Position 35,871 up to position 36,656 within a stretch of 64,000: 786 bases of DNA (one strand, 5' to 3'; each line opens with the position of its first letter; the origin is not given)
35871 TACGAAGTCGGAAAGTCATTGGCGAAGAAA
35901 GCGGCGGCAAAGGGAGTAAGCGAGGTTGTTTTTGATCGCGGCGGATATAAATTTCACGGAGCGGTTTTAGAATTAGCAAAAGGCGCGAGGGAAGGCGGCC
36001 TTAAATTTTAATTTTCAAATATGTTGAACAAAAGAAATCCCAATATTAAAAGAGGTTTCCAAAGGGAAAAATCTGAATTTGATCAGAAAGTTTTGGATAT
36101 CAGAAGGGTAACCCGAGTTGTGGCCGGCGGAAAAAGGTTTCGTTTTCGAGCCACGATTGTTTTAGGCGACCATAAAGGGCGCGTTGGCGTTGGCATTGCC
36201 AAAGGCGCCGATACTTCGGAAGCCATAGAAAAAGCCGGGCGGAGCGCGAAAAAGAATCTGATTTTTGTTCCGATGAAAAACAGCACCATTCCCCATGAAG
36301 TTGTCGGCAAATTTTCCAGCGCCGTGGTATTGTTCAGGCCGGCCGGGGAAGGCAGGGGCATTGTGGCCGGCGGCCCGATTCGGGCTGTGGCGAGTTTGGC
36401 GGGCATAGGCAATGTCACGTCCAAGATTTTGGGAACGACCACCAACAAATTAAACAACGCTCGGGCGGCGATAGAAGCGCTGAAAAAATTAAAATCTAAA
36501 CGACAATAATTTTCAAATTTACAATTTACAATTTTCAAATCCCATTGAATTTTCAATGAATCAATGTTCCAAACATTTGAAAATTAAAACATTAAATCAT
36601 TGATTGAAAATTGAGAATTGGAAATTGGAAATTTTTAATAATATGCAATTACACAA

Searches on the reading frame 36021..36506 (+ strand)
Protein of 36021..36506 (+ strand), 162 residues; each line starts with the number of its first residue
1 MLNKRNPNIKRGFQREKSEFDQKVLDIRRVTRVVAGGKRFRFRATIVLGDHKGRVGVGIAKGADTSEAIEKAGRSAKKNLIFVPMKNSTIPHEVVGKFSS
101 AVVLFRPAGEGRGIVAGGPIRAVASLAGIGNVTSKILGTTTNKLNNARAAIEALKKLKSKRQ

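Call 65: search_protein_families(library=pfam, proteins=[window:36021-36506:+], max_evalue=0.001)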
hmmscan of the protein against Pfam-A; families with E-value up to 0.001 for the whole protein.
window:36021-36506:+ (162 aa): 2 families
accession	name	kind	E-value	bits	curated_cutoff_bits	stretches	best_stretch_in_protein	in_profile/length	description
PF00333.26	Ribosomal_S5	-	1.6e-23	82.9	27.1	1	20-84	1-65/65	Ribosomal protein S5, N-terminal domain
PF03719.21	Ribosomal_S5_C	-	9e-21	73.6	21.5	1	96-161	1-65/71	Ribosomal protein S5, C-terminal domain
